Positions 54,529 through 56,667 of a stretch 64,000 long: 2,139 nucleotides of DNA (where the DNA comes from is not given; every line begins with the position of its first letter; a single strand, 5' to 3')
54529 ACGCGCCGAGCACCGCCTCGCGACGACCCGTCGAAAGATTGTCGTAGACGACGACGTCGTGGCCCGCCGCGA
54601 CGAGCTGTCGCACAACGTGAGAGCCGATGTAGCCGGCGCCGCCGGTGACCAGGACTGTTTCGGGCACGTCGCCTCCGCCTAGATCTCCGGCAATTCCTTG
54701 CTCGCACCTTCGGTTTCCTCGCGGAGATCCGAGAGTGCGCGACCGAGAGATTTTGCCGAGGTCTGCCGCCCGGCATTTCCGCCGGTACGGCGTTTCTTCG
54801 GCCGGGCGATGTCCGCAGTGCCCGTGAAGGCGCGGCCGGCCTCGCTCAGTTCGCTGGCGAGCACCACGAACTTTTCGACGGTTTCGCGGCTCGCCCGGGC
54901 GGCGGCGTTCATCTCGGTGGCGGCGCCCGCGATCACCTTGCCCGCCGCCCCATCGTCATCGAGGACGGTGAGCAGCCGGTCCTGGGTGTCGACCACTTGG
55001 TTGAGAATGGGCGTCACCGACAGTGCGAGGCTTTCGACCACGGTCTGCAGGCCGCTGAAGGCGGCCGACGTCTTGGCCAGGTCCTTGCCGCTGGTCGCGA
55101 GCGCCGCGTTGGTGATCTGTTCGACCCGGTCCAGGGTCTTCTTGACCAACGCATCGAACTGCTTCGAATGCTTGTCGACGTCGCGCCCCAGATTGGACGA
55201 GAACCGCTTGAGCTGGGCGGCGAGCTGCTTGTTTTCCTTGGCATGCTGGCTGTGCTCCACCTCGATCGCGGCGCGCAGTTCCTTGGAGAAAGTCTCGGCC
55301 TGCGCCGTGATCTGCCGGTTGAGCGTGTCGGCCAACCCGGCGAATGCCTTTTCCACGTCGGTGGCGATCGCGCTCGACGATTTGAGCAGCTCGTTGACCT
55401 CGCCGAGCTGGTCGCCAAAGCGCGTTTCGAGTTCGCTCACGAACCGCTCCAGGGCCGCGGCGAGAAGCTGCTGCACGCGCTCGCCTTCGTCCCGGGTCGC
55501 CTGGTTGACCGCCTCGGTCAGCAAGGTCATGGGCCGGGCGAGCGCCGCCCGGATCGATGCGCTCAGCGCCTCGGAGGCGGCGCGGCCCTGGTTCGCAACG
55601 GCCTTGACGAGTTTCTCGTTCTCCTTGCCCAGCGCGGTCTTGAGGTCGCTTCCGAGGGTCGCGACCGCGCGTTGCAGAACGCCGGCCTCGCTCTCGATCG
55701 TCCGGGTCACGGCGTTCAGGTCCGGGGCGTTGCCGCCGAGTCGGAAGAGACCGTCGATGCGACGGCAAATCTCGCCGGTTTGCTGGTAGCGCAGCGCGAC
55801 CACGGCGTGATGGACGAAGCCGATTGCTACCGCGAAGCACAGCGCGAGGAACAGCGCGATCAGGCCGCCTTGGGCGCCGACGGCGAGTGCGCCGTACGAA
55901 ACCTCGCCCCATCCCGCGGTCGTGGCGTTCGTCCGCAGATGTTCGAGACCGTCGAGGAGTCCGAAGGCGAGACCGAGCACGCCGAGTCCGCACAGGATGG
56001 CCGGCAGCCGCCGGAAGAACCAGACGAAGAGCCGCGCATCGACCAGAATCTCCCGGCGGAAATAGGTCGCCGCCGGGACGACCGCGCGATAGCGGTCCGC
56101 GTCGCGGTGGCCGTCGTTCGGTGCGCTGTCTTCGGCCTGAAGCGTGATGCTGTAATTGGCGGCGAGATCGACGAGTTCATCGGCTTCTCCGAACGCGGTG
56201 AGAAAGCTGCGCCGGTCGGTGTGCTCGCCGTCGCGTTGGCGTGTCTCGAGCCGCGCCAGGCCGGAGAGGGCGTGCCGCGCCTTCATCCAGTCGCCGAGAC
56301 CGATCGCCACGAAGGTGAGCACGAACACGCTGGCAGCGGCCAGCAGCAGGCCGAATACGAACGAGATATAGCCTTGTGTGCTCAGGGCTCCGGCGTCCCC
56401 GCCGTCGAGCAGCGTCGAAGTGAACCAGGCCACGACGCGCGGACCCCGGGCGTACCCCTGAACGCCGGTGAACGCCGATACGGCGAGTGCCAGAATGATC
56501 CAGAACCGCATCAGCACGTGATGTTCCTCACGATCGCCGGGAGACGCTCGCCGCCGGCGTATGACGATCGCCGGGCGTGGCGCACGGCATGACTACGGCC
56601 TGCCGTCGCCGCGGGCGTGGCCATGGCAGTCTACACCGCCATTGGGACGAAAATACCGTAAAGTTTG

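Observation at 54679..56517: Stator-like 4-TM protein with a 350-aa coiled-coil tail embedded in the EPS operon (ZorA-like architecture but no ZorB)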

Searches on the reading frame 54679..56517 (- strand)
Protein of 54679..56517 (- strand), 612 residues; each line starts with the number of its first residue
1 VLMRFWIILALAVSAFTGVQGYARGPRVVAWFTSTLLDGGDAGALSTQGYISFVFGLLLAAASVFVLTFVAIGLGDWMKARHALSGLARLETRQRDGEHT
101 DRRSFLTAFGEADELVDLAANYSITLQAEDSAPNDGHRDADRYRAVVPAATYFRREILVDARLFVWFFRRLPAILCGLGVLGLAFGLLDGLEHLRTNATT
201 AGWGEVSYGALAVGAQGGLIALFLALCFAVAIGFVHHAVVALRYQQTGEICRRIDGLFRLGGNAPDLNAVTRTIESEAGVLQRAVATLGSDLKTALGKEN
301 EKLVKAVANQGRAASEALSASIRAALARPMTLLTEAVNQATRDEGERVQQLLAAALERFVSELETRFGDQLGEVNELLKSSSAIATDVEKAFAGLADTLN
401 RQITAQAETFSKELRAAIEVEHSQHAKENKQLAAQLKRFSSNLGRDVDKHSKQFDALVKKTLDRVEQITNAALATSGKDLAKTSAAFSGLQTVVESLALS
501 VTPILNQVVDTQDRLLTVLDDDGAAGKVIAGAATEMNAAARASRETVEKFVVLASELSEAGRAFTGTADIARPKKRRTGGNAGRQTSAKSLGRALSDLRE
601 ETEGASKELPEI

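Call 5: search_protein_families(library=pfam, proteins=[window:54679-56517:-], max_evalue=0.01)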
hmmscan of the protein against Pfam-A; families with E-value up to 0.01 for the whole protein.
window:54679-56517:- (612 aa): 2 families
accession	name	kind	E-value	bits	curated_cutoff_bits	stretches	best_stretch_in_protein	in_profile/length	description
PF04513.17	Baculo_PEP_C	-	0.0039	17.7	38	0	429-506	29-106/140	Baculovirus polyhedron envelope protein, PEP, C terminus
PF09074.15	Mer2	-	0.0051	17.1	27.7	0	373-461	66-157/193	Mer2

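Call 6: search_protein_families(library=ncbifam, proteins=[window:54679-56517:-], max_evalue=0.01)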
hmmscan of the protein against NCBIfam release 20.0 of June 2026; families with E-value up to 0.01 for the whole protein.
window:54679-56517:- (612 aa): 2 families
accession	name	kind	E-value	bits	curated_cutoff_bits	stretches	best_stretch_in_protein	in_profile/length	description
NF033916.0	antiphage_ZorA_3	subfamily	3.3e-32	112.1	250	1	146-471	2-332/509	anti-phage ZorAB system protein ZorA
NF041794.1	1_anti-phage_ZorA1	equivalog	4.8e-29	101.3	750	1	78-409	43-381/729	type I Zorya anti-phage system protein ZorA1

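Call 7: search_protein_families(library=padloc, proteins=[window:54679-56517:-], max_evalue=0.01)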
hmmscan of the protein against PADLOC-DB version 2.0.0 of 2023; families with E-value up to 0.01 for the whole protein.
window:54679-56517:- (612 aa): 7 families
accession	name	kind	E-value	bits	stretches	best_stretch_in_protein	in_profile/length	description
PDLC00598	ZorA1|ZorA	-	7.8e-62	207.6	1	51-570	15-523/663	MotA/ExbB/TolQ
PDLC00599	ZorA1|ZorA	-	1.1e-39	134.7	1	60-560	19-472/631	MotA/ExbB/TolQ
PDLC00603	ZorA1|ZorA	-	1.7e-31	107.5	1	62-407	25-377/727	MotA/ExbB/TolQ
PDLC00648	ZorA3|ZorA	-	3.6e-06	24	1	267-560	228-516/692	MotA/ExbB/TolQ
PDLC00601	ZorA1|ZorA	-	7e-06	23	1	298-577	318-567/699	MotA/ExbB/TolQ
PDLC00638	ZorA2|ZorA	-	0.00062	16.7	1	279-482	329-523/545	MotA/ExbB/TolQ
PDLC00596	ZorA1|ZorA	-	0.0028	14.5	1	138-239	128-226/583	MotA/ExbB/TolQ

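Call 10: find_homologous_proteins(query=window:54679-56517:-, max_evalue=0.00001)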
Query window:54679-56517:- (612 aa): 6 proteins with E <= 0.00001 among 8000 candidates.
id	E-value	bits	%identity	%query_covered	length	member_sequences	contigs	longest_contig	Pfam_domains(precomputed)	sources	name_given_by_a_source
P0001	0.0e+0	1294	100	100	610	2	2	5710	PF28082.1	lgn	-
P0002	6.9e-188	644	57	94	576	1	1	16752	PF28082.1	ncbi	ncbi:MAG: hypothetical protein ACE5LF_00020 [Alphaproteobacteria bacterium]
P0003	1.2e-175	604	53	100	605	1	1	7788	PF28082.1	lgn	-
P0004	6.5e-173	595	53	100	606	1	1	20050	PF28082.1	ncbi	-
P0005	3.5e-170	586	51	100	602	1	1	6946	PF28082.1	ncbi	-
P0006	2.1e-156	540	47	100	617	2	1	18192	PF28082.1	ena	-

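Call 11: find_encoding_contigs(protein=P0002, flank=10000, max_places=3)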
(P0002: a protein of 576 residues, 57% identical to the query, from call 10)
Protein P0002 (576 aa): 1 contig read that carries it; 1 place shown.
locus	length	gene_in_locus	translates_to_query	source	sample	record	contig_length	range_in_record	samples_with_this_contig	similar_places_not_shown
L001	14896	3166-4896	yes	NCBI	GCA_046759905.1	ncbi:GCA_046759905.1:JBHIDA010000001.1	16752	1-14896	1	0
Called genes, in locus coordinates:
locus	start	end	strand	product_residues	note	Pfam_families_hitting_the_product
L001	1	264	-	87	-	PF06233:Usg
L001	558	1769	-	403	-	PF13439:Glyco_transf_4, PF13579:Glyco_trans_4_4, PF00534:Glycos_transf_1, PF13692:Glyco_trans_1_4, PF13524:Glyco_trans_1_2 (weak)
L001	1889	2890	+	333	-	-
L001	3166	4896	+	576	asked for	PF28082:ZorA-like_t1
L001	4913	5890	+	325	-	PF01073:3Beta_HSD, PF01370:Epimerase, PF02719:Polysacc_synt_2, PF04321:RmlD_sub_bind, PF05368:NmrA, PF13460:NAD_binding_10, PF16363:GDP_Man_Dehyd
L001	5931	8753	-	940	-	PF13414:TPR_11, PF14559:TPR_19, PF25062:ARM_TT21_N, PF13432:TPR_16 (weak), PF14559:TPR_19, PF13432:TPR_16, PF14559:TPR_19, PF14559:TPR_19, +26 more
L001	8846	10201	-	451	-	PF00072:Response_reg, PF00158:Sigma54_activat, PF14532:Sigma54_activ_2, PF01078:Mg_chelatase (faint), PF07728:AAA_5 (weak), PF25601:AAA_lid_14, PF02954:HTH_8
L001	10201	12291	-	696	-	PF01590:GAF (weak), PF13185:GAF_2, PF13492:GAF_3, PF02518:HATPase_c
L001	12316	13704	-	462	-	PF02397:Bac_transf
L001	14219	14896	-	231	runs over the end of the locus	PF00027:cNMP_binding, PF13545:HTH_Crp_2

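Call 12: find_encoding_contigs(protein=P0004, flank=10000, max_places=3)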
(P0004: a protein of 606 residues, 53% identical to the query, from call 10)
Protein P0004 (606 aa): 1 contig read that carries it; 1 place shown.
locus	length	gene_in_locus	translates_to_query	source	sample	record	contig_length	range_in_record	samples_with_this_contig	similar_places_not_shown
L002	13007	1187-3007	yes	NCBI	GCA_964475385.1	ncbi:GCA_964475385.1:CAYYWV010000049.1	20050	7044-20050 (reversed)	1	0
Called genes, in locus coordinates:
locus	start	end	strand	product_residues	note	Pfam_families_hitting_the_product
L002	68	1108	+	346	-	-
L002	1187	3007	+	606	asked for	PF28082:ZorA-like_t1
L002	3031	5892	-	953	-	PF13432:TPR_16, PF13414:TPR_11, PF14559:TPR_19, PF13432:TPR_16 (weak), PF14559:TPR_19, PF23914:TPR_CcmH_CycH, PF14559:TPR_19, PF14559:TPR_19, +28 more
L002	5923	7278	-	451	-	PF00072:Response_reg, PF00158:Sigma54_activat, PF01078:Mg_chelatase (faint), PF14532:Sigma54_activ_2, PF07728:AAA_5 (weak), PF25601:AAA_lid_14, PF02954:HTH_8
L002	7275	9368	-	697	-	PF13185:GAF_2 (weak), PF13492:GAF_3 (weak), PF02518:HATPase_c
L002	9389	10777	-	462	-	PF13727:CoA_binding_3 (weak), PF02397:Bac_transf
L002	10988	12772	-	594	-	PF05036:SPOR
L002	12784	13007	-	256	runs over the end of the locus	PF07044:DUF1329 (faint), PF17131:TP_0789-like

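Call 13: find_encoding_contigs(protein=P0006, flank=10000, max_places=3)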
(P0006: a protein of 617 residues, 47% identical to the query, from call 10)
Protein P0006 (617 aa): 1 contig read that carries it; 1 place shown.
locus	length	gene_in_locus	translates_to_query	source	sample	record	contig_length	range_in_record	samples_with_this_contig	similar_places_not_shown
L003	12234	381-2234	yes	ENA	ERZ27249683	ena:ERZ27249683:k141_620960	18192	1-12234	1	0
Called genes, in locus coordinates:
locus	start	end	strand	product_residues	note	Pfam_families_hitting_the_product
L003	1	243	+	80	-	?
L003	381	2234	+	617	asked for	PF28082:ZorA-like_t1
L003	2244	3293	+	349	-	-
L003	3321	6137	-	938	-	PF13414:TPR_11 (weak), PF13432:TPR_16 (weak), PF14559:TPR_19, PF13432:TPR_16 (weak), PF23914:TPR_CcmH_CycH (weak), PF14559:TPR_19, PF14559:TPR_19, PF14559:TPR_19, +37 more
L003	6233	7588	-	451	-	PF00072:Response_reg, PF00158:Sigma54_activat, PF14532:Sigma54_activ_2, PF07728:AAA_5 (weak), PF25601:AAA_lid_14, PF02954:HTH_8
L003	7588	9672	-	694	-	PF01590:GAF, PF13185:GAF_2, PF13492:GAF_3, PF02518:HATPase_c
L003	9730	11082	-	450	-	PF02397:Bac_transf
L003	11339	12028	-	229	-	PF00027:cNMP_binding, PF13545:HTH_Crp_2, PF00325:Crp (weak)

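Call 19: search_solved_structures(query=window:54679-56517:-, max_evalue=1, show_alignments=2)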
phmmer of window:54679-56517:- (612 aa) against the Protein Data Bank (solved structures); distinct sequences matched with E-value up to 1: 7.
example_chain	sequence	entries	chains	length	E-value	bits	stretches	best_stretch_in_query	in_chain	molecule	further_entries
8qyy_A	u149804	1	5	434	2.4e-21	79.4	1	135-414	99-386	Anti-phage defense ZorAB system ZorA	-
8qyd_A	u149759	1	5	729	1.4e-20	77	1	135-414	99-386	Anti-phage defense ZorAB system ZorA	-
8qyk_A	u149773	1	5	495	3.2e-20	75.8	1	135-500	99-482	Anti-phage defense ZorAB system ZorA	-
8qyh_A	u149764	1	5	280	6e-11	45.1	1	134-297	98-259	Anti-phage defense ZorAB system ZorA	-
6eup_A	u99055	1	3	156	0.81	11.7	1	435-506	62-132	Adhesin A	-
6eun_A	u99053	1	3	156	0.81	11.7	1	435-506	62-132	Adhesin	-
2mar_A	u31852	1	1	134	0.84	11.6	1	376-447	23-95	SXP/RAL-2 family protein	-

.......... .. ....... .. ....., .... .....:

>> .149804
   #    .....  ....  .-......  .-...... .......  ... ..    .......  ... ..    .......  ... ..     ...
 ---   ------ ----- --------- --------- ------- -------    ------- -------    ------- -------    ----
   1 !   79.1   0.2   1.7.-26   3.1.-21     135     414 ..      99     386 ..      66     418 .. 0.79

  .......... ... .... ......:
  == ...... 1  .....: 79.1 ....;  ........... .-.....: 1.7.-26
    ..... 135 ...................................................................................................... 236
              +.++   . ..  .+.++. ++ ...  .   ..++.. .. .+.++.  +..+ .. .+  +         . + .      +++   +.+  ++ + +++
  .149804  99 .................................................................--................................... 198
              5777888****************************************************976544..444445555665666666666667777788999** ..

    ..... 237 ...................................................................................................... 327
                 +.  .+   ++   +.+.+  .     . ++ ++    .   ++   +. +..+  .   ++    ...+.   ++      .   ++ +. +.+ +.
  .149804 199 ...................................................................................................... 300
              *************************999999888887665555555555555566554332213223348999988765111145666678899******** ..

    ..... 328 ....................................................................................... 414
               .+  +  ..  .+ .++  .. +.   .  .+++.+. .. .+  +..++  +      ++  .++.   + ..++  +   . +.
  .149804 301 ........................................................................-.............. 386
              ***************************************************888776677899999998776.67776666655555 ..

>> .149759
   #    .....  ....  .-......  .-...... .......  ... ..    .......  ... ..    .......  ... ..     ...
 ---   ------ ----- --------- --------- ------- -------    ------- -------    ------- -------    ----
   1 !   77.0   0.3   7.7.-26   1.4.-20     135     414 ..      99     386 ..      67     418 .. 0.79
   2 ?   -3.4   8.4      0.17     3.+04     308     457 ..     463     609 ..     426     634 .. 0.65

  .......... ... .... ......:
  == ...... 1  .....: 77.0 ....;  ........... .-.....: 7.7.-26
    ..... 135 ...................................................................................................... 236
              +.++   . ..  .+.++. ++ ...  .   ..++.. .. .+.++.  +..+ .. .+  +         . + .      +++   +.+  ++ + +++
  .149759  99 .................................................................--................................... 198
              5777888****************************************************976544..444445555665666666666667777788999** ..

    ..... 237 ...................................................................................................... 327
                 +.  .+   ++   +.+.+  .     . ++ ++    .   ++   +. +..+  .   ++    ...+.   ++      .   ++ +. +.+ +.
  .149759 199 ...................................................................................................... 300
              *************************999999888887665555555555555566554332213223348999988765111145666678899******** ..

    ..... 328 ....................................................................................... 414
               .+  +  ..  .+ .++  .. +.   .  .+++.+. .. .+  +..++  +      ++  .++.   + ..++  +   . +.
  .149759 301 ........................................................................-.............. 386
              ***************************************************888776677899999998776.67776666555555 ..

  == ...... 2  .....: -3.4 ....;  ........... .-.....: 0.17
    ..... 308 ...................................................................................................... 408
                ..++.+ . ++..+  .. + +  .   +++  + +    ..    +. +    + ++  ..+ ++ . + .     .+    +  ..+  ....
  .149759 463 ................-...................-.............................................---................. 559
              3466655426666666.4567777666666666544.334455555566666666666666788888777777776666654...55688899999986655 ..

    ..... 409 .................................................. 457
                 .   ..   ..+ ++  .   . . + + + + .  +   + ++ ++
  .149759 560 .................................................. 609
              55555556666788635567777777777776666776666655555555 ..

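Call 25: find_related_loci(query=A1, collection=genome_contigs, flank=10000)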
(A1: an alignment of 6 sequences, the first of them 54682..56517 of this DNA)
Query A1 (612 aa) in genome_contigs; peptide patterns used: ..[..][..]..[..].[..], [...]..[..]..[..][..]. (x = any residue, [..] = any of these).
289 stretches matched a pattern; 2 encode a relative of the query (tblastn E <= 1e-3); 2 distinct loci.
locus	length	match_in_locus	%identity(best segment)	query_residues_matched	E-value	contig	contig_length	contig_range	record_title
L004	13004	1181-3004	53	1-612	1e-172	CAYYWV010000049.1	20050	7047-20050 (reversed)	MAG TPA_asm: uncultured Alphaproteobacteria bacterium isolate SRP216583_co2_152 genome assembly, contig: NODE_1892_lengt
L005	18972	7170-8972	53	1-612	0e+0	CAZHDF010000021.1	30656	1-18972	MAG TPA_asm: uncultured Alphaproteobacteria bacterium isolate SRP216583_co2_165 genome assembly, contig: NODE_841_length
